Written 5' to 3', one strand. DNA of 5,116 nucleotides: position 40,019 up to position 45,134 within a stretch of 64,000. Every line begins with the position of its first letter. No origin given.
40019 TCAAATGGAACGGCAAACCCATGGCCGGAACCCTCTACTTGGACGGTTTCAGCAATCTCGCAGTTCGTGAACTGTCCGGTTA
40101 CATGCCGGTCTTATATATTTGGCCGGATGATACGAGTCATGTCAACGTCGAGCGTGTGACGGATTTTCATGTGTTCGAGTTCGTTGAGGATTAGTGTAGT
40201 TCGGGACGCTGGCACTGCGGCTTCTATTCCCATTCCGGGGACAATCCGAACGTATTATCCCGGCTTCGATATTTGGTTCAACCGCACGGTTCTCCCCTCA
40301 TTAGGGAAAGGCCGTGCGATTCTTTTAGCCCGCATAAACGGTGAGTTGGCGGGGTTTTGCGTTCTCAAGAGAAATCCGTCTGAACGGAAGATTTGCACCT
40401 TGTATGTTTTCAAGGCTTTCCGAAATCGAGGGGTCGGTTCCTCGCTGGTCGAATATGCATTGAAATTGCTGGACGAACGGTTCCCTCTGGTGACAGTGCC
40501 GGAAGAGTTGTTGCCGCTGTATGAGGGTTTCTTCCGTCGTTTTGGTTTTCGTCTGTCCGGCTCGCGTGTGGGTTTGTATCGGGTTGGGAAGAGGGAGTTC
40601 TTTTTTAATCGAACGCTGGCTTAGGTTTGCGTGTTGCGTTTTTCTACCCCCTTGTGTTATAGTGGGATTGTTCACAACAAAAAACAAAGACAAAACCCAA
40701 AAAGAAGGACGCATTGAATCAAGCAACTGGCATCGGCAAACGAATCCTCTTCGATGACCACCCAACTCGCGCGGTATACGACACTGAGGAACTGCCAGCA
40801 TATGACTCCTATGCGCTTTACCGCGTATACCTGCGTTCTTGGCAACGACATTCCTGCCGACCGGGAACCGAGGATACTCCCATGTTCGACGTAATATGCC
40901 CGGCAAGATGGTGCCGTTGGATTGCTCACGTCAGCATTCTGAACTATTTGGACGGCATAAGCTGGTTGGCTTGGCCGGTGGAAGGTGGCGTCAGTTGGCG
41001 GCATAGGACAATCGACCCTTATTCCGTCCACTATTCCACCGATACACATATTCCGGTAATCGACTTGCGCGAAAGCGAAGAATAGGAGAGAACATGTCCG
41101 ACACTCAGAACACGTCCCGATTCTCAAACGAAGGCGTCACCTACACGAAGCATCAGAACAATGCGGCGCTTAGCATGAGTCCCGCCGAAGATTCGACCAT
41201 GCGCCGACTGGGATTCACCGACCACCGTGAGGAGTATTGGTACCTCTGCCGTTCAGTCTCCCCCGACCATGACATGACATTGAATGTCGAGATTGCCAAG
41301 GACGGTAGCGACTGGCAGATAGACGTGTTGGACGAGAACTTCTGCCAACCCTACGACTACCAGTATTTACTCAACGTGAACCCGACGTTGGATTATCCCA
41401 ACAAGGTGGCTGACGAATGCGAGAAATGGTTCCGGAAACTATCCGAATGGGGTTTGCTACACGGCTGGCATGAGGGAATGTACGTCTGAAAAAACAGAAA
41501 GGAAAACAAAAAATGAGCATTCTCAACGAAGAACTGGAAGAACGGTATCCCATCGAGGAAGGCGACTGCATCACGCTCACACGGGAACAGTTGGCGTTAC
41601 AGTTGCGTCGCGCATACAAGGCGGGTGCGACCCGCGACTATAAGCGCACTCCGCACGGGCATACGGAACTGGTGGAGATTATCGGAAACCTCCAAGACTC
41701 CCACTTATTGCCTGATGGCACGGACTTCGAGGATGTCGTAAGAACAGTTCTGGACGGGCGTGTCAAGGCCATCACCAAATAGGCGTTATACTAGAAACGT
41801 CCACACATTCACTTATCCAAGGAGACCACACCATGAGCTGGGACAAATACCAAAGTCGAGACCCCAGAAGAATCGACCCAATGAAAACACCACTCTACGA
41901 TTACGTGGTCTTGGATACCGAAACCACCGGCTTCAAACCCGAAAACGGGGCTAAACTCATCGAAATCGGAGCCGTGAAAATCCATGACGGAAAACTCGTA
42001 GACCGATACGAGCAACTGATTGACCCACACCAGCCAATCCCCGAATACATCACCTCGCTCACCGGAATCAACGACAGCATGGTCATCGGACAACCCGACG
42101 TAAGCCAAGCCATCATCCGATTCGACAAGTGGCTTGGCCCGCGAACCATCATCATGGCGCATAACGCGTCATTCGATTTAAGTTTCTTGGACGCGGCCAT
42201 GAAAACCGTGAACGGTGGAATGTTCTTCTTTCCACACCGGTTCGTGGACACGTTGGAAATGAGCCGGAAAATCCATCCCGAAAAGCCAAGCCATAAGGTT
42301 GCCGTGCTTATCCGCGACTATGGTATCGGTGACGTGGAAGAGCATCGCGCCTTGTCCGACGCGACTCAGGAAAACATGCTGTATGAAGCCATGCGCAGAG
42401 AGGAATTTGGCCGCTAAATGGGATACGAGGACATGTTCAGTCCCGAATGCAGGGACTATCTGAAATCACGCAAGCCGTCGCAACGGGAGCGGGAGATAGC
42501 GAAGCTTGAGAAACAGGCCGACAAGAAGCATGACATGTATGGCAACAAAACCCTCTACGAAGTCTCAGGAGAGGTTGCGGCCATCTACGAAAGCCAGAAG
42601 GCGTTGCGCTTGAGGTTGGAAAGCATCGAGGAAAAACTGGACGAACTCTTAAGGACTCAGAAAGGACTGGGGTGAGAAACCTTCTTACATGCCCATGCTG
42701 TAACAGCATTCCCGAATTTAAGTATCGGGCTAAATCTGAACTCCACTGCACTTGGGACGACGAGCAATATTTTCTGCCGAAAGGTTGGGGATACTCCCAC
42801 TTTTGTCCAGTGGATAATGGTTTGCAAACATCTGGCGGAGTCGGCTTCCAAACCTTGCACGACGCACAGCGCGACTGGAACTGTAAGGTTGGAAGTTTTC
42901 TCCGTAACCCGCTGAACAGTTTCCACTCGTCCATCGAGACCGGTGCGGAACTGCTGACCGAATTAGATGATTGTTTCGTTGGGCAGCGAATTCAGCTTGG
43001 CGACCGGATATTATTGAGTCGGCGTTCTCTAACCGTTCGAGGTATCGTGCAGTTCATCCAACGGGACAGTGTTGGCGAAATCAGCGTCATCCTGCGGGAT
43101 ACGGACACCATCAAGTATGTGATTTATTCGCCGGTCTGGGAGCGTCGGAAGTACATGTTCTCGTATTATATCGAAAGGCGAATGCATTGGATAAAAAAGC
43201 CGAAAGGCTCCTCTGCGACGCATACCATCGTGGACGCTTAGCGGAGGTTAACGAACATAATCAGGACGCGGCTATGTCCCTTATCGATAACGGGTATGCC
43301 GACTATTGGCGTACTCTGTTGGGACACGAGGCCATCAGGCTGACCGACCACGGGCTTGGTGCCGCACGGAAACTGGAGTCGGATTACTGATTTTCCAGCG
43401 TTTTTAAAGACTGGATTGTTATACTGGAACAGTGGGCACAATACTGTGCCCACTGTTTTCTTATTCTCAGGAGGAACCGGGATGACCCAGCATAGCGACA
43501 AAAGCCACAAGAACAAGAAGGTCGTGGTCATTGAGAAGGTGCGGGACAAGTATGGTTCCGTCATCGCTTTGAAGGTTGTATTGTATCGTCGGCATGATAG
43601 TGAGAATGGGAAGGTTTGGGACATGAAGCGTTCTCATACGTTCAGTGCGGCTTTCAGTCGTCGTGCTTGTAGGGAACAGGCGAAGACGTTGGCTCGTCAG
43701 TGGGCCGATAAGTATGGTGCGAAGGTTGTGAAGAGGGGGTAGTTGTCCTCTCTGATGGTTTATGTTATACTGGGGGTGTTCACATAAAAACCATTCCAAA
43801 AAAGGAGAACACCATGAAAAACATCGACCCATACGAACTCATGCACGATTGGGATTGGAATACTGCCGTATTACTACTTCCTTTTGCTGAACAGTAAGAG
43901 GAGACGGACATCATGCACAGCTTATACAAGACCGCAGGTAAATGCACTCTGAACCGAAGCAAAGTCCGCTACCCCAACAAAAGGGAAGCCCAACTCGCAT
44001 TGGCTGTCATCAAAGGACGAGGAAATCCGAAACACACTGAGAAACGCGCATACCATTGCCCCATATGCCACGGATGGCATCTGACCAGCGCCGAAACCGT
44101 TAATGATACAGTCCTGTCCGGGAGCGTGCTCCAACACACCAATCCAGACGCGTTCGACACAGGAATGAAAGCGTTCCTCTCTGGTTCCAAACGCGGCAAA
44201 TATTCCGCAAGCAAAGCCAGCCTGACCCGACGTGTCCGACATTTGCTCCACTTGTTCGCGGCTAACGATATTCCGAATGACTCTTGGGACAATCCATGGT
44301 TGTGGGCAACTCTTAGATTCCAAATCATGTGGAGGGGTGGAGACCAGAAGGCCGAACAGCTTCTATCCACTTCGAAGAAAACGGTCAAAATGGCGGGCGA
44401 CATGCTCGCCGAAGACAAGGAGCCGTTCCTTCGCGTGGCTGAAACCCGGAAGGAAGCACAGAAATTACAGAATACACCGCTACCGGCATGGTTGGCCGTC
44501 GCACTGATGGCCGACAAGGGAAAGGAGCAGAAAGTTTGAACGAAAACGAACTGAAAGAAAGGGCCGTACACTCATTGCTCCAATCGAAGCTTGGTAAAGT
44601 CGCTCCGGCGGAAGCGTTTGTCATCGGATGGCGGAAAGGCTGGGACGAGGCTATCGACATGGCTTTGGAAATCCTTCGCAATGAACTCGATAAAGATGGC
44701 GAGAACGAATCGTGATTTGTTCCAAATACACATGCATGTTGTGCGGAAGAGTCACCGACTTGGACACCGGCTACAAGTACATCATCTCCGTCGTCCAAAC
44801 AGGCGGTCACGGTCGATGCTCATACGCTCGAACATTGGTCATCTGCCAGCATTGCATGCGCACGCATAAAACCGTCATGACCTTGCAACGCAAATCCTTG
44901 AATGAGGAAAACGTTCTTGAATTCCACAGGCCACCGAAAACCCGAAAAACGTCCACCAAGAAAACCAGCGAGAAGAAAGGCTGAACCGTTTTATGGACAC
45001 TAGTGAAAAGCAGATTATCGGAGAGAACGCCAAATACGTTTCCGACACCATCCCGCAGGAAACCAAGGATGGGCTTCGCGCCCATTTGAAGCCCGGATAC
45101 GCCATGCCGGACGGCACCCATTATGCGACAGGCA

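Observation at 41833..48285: Nucleic-acid enzymes in the array: DnaQ-like exonuclease, RNA ligase next to an ATP-grasp-like protein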

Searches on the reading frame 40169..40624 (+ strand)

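Call 3: search_protein_families(library=pfam, proteins=[window:40169-40624:+], max_evalue=0.1)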
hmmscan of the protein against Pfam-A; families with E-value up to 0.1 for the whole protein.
window:40169-40624:+ (151 aa): 5 families
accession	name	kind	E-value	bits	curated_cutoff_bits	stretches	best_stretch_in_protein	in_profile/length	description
PF13508.13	Acetyltransf_7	-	6e-10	39.8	27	1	49-128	3-83/84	Acetyltransferase (GNAT) domain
PF00583.31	Acetyltransf_1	-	1.1e-09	39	20.7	1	49-104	33-91/116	Acetyltransferase (GNAT) family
PF13673.13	Acetyltransf_10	-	4.1e-08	33.7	23.6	1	51-132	33-112/128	Acetyltransferase (GNAT) domain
PF12568.14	PanZ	-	0.0042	17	22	1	46-98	35-87/128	Acetyltransferase (GNAT) domain, PanZ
PF14542.12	Acetyltransf_CG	-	0.016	15.8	30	1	58-100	9-52/80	GCN5-related N-acetyl-transferase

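Call 4: search_protein_families(library=ncbifam, proteins=[window:40169-40624:+], max_evalue=0.1)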
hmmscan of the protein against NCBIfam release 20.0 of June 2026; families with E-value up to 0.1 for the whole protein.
window:40169-40624:+ (151 aa): 7 families
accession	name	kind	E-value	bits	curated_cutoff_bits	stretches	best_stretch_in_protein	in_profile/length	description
TIGR01575.1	rimI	equivalog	1.6e-05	25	86.4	1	49-104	32-87/132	ribosomal protein S18-alanine N-acetyltransferase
NF007807.0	PRK10514.1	equivalog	0.0011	19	134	1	72-131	70-126/147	acetyltransferase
NF008212.0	PRK10975.1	equivalog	0.0047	16.8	219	1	36-101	127-192/232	dTDP-4-amino-4,6-dideoxy-D-galactose acyltransferase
NF005840.0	PRK07757.1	equivalog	0.0092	15.9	154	1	49-128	42-119/153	N-acetyltransferase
NF033213.1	matur_PanM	equivalog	0.032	14.1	68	1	44-99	34-89/130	aspartate 1-decarboxylase autocleavage activator PanM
TIGR02382.1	wecD_rffC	equivalog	0.05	13.2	195.1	1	35-99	86-150/191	dTDP-4-amino-4,6-dideoxy-D-galactose acyltransferase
NF010241.0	PRK13688.1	equivalog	0.067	12.9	194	1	76-127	84-129/159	N-acetyltransferase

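Call 68: search_protein_families(library=padloc, proteins=[window:40169-40624:+], max_evalue=0.001)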
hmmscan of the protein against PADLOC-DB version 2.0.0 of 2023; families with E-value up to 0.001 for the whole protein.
window:40169-40624:+ (151 aa): 1 family
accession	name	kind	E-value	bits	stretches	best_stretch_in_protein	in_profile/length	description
PDLC04421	PDC-M11A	-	7.6e-05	19.6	1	21-129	170-285/486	-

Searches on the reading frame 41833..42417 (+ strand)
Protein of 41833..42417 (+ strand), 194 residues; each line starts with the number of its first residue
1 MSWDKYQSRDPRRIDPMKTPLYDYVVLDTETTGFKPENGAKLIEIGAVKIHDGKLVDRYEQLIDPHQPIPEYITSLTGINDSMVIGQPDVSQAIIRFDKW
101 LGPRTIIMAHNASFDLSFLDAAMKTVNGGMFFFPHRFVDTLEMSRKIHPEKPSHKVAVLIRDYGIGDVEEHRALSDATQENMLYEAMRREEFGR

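Call 3: search_protein_families(library=pfam, proteins=[window:41833-42417:+], max_evalue=0.1)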
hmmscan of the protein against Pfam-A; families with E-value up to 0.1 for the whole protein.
window:41833-42417:+ (194 aa): 4 families
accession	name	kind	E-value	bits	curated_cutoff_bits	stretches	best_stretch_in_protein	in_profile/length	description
PF00929.31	RNase_T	-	6.2e-33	115.1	24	1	25-178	1-158/164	Exonuclease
PF16473.11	Rv2179c-like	-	1e-10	42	27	1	24-184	2-173/177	3'-5' exoribonuclease Rv2179c-like domain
PF13482.12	RNase_H_2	-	0.00098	19.5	22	1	26-148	2-100/165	RNase_H superfamily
PF01612.26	DNA_pol_A_exo1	-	0.039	14.2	23.6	0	72-163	63-127/173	3'-5' exonuclease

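Call 4: search_protein_families(library=ncbifam, proteins=[window:41833-42417:+], max_evalue=0.1)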
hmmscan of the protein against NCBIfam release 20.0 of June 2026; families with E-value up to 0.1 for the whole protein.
window:41833-42417:+ (194 aa): 30 families (the best 25 are shown)
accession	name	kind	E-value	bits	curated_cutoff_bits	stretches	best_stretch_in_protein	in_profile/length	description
NF005906.0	PRK07883.1-4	equivalog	1.2e-41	142.8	495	1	23-179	7-159/563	DEDD exonuclease domain-containing protein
NF001688.0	PRK00448.1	equivalog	1.6e-40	138.7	873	1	22-184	423-581/1445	PolC-type DNA polymerase III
NF005907.0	PRK07883.1-5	equivalog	1.7e-38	132.4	454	1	12-178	16-182/584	DEDD exonuclease domain-containing protein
NF005981.0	PRK08074.1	equivalog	3.1e-37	128.1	789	1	24-184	5-162/931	ATP-dependent DNA helicase DinG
TIGR01405.1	polC_Gram_pos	equivalog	7.2e-37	126.6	1043.45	1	23-188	190-351/1211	DNA polymerase III subunit alpha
NF005289.0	PRK06807.1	equivalog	1.9e-35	122.6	335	1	22-186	8-167/313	3'-5' exonuclease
TIGR01407.1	dinG_rel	hypoth_equivalog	3.7e-35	121.4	547.7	1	24-178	2-152/889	putative DnaQ family exonuclease/DinG family helicase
NF005905.0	PRK07883.1-3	equivalog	2.7e-34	118.7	508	1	12-178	12-178/581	DEDD exonuclease domain-containing protein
NF005836.0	PRK07740.1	equivalog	2e-32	112.6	261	1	2-185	37-220/244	hypothetical protein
NF006316.0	PRK08517.1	equivalog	3.1e-29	102.1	247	1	23-185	71-227/270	3'-5' exonuclease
NF005904.0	PRK07883.1-2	equivalog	1.2e-26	93.1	969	1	22-178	28-184/584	DEDD exonuclease domain-containing protein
TIGR01406.1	dnaQ_proteo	equivalog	7.9e-26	91.1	222.7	1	25-188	3-169/231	DNA polymerase III subunit epsilon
TIGR00573.1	dnaq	subfamily_domain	2.7e-24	85.9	71.5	1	23-187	8-173/217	exonuclease, DNA polymerase III, epsilon subunit family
NF006615.0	PRK09182.1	subfamily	1.3e-23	83.3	207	1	16-179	44-202/307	3'-5' exonuclease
NF004316.1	PRK05711.1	equivalog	5.5e-23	81.8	196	1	25-179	4-161/234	DNA polymerase III subunit epsilon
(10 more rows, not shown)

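Call 12: search_protein_families(library=phrogs, proteins=[window:41833-42417:+], max_evalue=0.01)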
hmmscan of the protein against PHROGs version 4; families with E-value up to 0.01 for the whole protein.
window:41833-42417:+ (194 aa): 5 families
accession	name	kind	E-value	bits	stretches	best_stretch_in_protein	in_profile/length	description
phrog_192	-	DNA, RNA and nucleotide metabolism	9.5e-46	157.9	1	17-177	101-260/397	DNA polymerase exonuclease subunit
phrog_14632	-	DNA, RNA and nucleotide metabolism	7.9e-29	101.5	1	12-184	72-239/380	DNA polymerase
phrog_17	-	DNA, RNA and nucleotide metabolism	5.6e-11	42.1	1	9-165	653-787/1445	DNA polymerase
phrog_403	-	DNA, RNA and nucleotide metabolism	3.3e-05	23.9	1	100-171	137-207/321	DNA polymerase exonuclease subunit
phrog_255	-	DNA, RNA and nucleotide metabolism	0.0021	18.1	0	16-49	174-205/436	exonuclease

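Call 68: search_protein_families(library=padloc, proteins=[window:41833-42417:+], max_evalue=0.001)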
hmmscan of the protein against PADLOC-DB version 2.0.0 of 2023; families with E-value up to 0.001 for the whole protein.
window:41833-42417:+ (194 aa): 3 families
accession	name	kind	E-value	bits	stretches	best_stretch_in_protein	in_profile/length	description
PDLC01247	DEDDh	-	2.2e-36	123.6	1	25-183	1-137/139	"CAS-I,CAS-II,CAS-III,CAS-IV,CAS-V,CAS-VI; associated"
PDLC05027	PDC-S48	-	1.7e-26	91.2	1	23-181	5-160/411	-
PDLC05028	PDC-S48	-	6.4e-22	75.8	1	23-183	19-175/512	-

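Call 79: list_cluster_members(proteins=[P0028, P0001, window:45938-46993:+, window:47287-48285:+, window:41833-42417:+])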
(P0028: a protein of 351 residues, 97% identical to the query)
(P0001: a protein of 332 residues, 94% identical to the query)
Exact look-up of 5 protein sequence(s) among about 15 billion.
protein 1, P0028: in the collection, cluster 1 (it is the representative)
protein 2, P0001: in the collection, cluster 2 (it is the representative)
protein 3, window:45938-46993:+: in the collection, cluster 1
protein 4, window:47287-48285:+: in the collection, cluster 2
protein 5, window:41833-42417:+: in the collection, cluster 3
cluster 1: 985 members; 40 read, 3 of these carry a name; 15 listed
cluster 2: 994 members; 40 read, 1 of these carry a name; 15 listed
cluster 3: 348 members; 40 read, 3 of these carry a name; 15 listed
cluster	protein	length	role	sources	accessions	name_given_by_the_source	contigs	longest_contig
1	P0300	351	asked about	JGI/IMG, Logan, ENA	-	RNA ligase (TIGR02306 family)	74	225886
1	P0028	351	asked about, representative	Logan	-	-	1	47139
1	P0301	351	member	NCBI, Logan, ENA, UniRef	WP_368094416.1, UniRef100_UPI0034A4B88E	RNA ligase family protein [Bifidobacterium catenulatum] | RNA ligase family protein n=1 Tax=Bifidobacterium catenulatum TaxID=1686 ...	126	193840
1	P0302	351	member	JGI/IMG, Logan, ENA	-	RNA ligase (TIGR02306 family)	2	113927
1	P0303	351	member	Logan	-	-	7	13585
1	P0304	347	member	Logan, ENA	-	-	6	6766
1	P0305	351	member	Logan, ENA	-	-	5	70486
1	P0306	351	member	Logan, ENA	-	-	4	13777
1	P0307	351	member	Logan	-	-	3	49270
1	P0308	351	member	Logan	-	-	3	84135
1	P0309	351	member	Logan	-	-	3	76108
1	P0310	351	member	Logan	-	-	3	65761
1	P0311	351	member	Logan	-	-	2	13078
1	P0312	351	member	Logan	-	-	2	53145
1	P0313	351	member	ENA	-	-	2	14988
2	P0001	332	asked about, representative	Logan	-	-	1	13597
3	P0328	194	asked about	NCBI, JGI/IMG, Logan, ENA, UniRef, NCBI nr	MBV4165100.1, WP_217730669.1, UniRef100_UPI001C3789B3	3'-5' exonuclease [Bifidobacterium adolescentis] | DNA polymerase-3 subunit epsilon | 3'-5' exonuclease n=2 Tax=Bifidobacterium TaxID=1678 RepID=UPI001C3789B3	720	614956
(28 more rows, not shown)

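Call 99: search_solved_structures(query=window:41833-42417:+, max_evalue=1e-8)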
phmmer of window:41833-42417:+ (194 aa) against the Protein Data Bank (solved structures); distinct sequences matched with E-value up to 1e-8: 9.
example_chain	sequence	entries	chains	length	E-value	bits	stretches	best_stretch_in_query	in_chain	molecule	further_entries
2p1j_A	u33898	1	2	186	1.7e-22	83.3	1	24-179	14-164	DNA polymerase III polC-type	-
9qpc_A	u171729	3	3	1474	3.3e-20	75.8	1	23-179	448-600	DNA polymerase III PolC-type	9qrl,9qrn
8zef_A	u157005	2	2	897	3.8e-16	62.6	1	23-180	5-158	3'-5' exonuclease DinG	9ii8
8fyc_K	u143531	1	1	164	7.1e-14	55.2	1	24-181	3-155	DEDDh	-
8h18_A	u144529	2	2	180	7.3e-14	55.1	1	23-178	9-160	DnaQ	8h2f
8fy9_A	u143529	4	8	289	1.5e-13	54.1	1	22-181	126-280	Cas2-DEDDh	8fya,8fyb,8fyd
1j53_A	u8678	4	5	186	2e-10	43.9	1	18-180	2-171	DNA polymerase III, epsilon chain | DNA polymerase III epsilon subunit | DNA POLYMERASE III SUBUNIT EPSILON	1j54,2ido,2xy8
2gui_A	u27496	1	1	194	3e-10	43.3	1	19-179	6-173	DNA polymerase III epsilon subunit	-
5fku_D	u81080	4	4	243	4.4e-10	42.8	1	18-181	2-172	DNA POLYMERASE III SUBUNIT EPSILON | DNA POLYMERASE III EPSILON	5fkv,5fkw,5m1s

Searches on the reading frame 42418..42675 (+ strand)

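Call 3: search_protein_families(library=pfam, proteins=[window:42418-42675:+], max_evalue=0.1)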
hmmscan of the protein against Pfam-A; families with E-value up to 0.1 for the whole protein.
window:42418-42675:+ (85 aa): 3 families
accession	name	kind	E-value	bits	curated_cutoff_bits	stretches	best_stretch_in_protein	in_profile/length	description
PF16326.10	ABC_tran_CTD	-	0.0049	17.5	32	1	21-77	11-67/69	ABC transporter C-terminal domain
PF14712.11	Snapin_Pallidin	-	0.005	17.7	29.6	1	45-82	14-51/89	Snapin/Pallidin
PF11083.13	Relaxase_C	-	0.009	16.7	30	1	23-78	65-120/125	C-terminal helical hairpin domain from relaxase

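Call 4: search_protein_families(library=ncbifam, proteins=[window:42418-42675:+], max_evalue=0.1)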
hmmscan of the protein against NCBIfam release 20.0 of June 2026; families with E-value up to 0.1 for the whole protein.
window:42418-42675:+ (85 aa): 1 family
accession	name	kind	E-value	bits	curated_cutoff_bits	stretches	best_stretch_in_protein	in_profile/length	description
NF041669.1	GvpT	domain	0.023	15.2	80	1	18-77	69-123/123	GvpT/GvpP family gas vesicle accessory protein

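Call 12: search_protein_families(library=phrogs, proteins=[window:42418-42675:+], max_evalue=0.01)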
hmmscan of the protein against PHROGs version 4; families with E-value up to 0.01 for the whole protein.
window:42418-42675:+ (85 aa): 0 families

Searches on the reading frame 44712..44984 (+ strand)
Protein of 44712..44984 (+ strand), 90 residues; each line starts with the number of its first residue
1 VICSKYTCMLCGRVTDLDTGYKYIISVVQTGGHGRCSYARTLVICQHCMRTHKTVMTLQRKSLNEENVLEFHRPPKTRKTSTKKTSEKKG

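Call 69: search_protein_families(library=pfam, proteins=[window:44712-44984:+], max_evalue=0.01)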
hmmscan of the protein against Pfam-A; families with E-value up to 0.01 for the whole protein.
window:44712-44984:+ (90 aa): 0 families
